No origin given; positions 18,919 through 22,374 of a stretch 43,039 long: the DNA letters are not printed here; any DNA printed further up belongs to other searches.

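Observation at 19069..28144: Candidate undescribed cell-surface module: tail-anchored acidic helical-repeat protein plus two paralogous multi-domain lipoproteins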

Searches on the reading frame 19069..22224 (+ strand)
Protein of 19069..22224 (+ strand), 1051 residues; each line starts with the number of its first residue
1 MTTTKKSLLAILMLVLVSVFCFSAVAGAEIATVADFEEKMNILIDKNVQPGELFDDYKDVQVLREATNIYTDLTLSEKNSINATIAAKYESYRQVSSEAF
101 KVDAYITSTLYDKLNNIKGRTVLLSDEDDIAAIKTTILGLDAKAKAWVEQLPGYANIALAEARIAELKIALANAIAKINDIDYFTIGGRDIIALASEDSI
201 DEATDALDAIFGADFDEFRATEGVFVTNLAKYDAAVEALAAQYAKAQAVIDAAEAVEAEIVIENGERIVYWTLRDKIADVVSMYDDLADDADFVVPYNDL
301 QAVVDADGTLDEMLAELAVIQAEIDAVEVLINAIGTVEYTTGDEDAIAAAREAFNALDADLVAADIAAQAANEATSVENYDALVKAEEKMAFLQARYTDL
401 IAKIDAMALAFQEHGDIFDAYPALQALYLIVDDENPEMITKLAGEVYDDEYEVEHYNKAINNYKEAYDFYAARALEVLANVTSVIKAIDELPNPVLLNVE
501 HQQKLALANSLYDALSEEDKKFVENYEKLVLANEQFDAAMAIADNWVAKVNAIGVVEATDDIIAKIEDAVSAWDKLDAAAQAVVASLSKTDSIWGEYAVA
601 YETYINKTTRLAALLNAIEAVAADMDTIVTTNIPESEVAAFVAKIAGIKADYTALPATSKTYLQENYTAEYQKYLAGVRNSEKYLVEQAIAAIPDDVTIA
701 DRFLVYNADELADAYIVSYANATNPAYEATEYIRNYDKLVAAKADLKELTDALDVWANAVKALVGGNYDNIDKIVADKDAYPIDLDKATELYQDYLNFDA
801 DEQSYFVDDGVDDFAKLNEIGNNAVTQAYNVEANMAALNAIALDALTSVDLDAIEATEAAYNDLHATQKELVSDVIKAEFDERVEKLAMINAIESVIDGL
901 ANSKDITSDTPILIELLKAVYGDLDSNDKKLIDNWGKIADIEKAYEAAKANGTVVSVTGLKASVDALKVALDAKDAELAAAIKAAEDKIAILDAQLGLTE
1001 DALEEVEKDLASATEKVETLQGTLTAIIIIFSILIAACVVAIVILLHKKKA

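Call 3: search_protein_families(library=pfam, proteins=[window:19069-22224:+], max_evalue=0.01)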
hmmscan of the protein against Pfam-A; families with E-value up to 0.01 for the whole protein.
window:19069-22224:+ (1051 aa): 0 families

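Call 4: search_protein_families(library=ncbifam, proteins=[window:19069-22224:+], max_evalue=0.01)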
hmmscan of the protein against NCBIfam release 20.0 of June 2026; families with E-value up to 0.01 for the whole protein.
window:19069-22224:+ (1051 aa): 0 families

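Call 7: search_solved_structures(query=window:19069-22221:+, max_evalue=10)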
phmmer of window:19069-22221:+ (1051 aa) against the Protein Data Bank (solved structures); distinct sequences matched with E-value up to 10: 1.
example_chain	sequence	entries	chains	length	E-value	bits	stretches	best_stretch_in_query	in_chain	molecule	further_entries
7fh0_A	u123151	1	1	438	1.3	10.7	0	750-793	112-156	Spike protein S1,Spike protein S1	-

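Call 10: find_homologous_proteins(query=window:19069-22221:+, max_evalue=0.001)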
Query window:19069-22221:+ (1051 aa): 10 proteins with E <= 0.001 among 8000 candidates.
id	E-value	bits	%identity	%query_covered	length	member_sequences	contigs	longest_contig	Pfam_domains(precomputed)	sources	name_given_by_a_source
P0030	0.0e+0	2164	100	100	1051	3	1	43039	-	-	-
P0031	0.0e+0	1861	88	100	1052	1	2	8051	-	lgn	-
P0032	1.2e-204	701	45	99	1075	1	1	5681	-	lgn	-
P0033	1.7e-133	465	40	98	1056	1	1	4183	-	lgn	-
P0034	3.6e-94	335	39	70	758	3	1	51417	-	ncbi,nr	ncbi:MAG: hypothetical protein IJF76_04890 [Clostridia bacterium]|nr:hypothetical protein [Clostridi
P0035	2.9e-28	117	28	94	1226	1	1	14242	-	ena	-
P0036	8.3e-12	63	29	20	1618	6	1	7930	PF09479.17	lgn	-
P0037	3.0e-11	61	25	67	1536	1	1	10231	PF04829.19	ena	-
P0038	1.0e-7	49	29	25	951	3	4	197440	PF19789.7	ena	-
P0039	1.5e-6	45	36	10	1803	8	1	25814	PF10545.16,PF07554.20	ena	-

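Call 15: find_encoding_contigs(protein=P0034, flank=10000, max_places=3)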
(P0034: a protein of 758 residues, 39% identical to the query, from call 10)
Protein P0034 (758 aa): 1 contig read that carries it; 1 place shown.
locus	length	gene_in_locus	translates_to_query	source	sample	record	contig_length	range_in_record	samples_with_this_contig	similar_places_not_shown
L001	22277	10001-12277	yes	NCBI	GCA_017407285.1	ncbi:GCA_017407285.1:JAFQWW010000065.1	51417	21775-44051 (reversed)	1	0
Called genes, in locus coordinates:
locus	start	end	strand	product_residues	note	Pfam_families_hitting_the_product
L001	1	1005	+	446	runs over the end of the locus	PF01120:Alpha_L_fucos, PF14871:GHL6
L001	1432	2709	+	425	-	-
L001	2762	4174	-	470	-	PF01235:Na_Ala_symp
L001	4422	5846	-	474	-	PF01554:MatE, PF03023:MurJ, PF01554:MatE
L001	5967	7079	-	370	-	PF01128:IspD, PF12804:NTP_transf_3, PF02542:YgbB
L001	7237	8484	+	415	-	PF06134:RhaA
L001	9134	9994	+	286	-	-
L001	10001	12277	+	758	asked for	-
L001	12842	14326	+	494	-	PF00860:Xan_ur_permease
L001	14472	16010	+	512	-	PF00474:SSF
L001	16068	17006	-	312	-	PF00126:HTH_1, PF03466:LysR_substrate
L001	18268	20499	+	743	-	PF02901:PFL-like, PF01228:Gly_radical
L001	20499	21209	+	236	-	PF13353:Fer4_12, PF04055:Radical_SAM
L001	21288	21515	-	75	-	PF13560:HTH_31, PF12844:HTH_19, PF01381:HTH_3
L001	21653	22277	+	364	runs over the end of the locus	-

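Call 16: find_encoding_contigs(protein=P0031, flank=10000, max_places=3)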
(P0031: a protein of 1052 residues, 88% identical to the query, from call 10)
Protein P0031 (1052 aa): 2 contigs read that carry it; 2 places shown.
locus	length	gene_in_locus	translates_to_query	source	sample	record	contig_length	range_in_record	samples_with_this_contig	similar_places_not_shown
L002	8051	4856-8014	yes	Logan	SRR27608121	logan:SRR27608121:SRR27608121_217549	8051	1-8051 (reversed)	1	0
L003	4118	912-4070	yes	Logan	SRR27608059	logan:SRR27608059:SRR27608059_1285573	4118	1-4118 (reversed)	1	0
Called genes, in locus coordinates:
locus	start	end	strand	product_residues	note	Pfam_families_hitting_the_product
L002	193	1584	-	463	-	PF03023:MurJ, PF01554:MatE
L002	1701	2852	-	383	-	PF01128:IspD, PF02348:CTP_transf_3 (weak), PF12804:NTP_transf_3, PF02542:YgbB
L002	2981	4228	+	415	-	PF06134:RhaA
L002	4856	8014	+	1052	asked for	-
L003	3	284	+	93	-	?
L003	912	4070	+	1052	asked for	-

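Call 17: find_encoding_contigs(protein=P0032, flank=10000, max_places=3)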
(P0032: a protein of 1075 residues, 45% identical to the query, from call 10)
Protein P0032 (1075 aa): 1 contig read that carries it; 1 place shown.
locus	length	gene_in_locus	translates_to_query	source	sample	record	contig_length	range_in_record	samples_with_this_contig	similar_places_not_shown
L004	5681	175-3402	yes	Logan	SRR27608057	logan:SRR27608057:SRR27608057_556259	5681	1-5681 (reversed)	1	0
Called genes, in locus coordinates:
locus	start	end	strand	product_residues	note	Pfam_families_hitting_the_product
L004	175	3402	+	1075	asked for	-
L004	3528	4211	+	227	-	PF00037:Fer4 (faint), PF13484:Fer4_16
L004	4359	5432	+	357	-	PF00266:Aminotran_5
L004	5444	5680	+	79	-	?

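Call 18: find_encoding_contigs(protein=P0035, flank=10000, max_places=3)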
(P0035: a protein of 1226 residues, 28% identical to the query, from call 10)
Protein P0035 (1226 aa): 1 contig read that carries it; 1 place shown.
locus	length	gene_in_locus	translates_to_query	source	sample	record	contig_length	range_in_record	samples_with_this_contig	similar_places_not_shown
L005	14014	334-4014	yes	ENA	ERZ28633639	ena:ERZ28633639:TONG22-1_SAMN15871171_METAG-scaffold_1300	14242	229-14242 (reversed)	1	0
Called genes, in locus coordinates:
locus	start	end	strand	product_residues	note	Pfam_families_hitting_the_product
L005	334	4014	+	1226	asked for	-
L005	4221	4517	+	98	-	PF04297:UPF0122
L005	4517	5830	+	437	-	PF02881:SRP54_N, PF00448:SRP54, PF01656:CbiA (weak), PF02978:SRP_SPB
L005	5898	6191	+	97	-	PF00886:Ribosomal_S16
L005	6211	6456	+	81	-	PF13083:KH_KhpA-B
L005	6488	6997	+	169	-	PF01782:RimM, PF24986:PRC_RimM (weak)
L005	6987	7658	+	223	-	PF01746:tRNA_m1G_MT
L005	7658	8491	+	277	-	PF00009:GTP_EFTU (faint), PF03193:RsgA_GTPase (faint), PF16897:MMR_HSR1_Xtn (faint), PF01926:MMR_HSR1, PF02421:FeoB_N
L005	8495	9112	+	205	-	PF01351:RNase_HII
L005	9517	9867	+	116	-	PF01245:Ribosomal_L19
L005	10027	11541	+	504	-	PF05362:Lon_C (weak), PF13541:ChlI, PF00158:Sigma54_activat (faint), PF01078:Mg_chelatase, PF07728:AAA_5 (faint), PF00493:MCM (weak), PF13335:Mg_chelatase_C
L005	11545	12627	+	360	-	PF02481:DNA_processg_A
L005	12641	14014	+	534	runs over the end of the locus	?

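Call 57: find_encoding_contigs(protein=P0033, flank=10000, max_places=2)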
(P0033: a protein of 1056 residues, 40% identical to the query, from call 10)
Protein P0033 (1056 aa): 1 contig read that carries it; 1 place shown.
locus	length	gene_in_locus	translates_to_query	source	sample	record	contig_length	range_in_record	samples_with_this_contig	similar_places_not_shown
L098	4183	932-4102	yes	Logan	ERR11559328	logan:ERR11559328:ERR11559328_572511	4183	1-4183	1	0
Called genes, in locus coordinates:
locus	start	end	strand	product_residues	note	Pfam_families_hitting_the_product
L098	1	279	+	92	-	?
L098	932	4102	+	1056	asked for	-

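Call 60: predict_structure(alignment_id=A2)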
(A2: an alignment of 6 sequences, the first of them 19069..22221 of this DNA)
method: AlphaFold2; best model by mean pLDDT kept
length: 1051 residues; sequences in the alignment: 6
mean_pLDDT: 78.1   pTM: 0.36
mean pLDDT of the five models: 78.1, 77.3, 75.0, 69.7, 66.2
residues with pLDDT >= 90: 242; 70-90: 587; 50-70: 125; < 50: 97
segments of 3 or more residues with pLDDT < 50: 1-29, 263-267, 293-300, 722-728, 1009-1051
pLDDT, mean of each block of 10 residues (from residue 1): 33 37 38 85 88 87 89 82 86 89 90 83 90 92 90 90 90 86 58 63 84 73 82 79 76 74 51 75 72 46 56 72 83 84 84 84 80 79 87 88 87 71 85 86 88 85 90 81 84 74 86 83 82 83 87 88 91 82 67 71 89 92 90 80 91 92 92 88 87 89 89 76 48 78 91 93 93 86 93 92 85 93 93 92 79 90 93 91 81 79 71 75 68 78 80 63 69 58 67 59 51 42 39 37 34 24
secondary structure, 60 per line:
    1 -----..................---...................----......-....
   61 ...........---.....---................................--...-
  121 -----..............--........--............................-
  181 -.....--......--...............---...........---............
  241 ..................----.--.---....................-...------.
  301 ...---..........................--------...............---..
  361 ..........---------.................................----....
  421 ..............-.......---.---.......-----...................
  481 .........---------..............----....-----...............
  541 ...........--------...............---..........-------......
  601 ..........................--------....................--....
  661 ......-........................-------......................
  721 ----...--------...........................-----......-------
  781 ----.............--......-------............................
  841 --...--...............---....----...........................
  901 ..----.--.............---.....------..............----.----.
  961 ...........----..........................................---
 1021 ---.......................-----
elements in order (helices of 4 or more, strands of 3 or more residues): H6-23 H27-45 H50-55 H57-71 H75-79 H83-114 H126-139 H142-149 H152-179 E182-186 E189-194 H197-211 H215-225 H229-258 H270-289 H300-303 H307-332 H341-355 H359-370 H380-412 H417-434 H436-442 H450-456 H463-489 H499-512 H517-520 H526-551 H560-574 H578-587 H595-626 H635-654 H657-666 H668-691 H699-720 H736-762 H768-773 H785-797 H800-805 H813-840 H848-862 H866-869 H874-902 H910-922 H926-930 H937-950 H960-971 H976-1017 H1024-1046
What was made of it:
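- On FIVAR/GA helical-repeat rod proteins (Ebh-like) (g1): Only the general architecture is similar (call 60).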
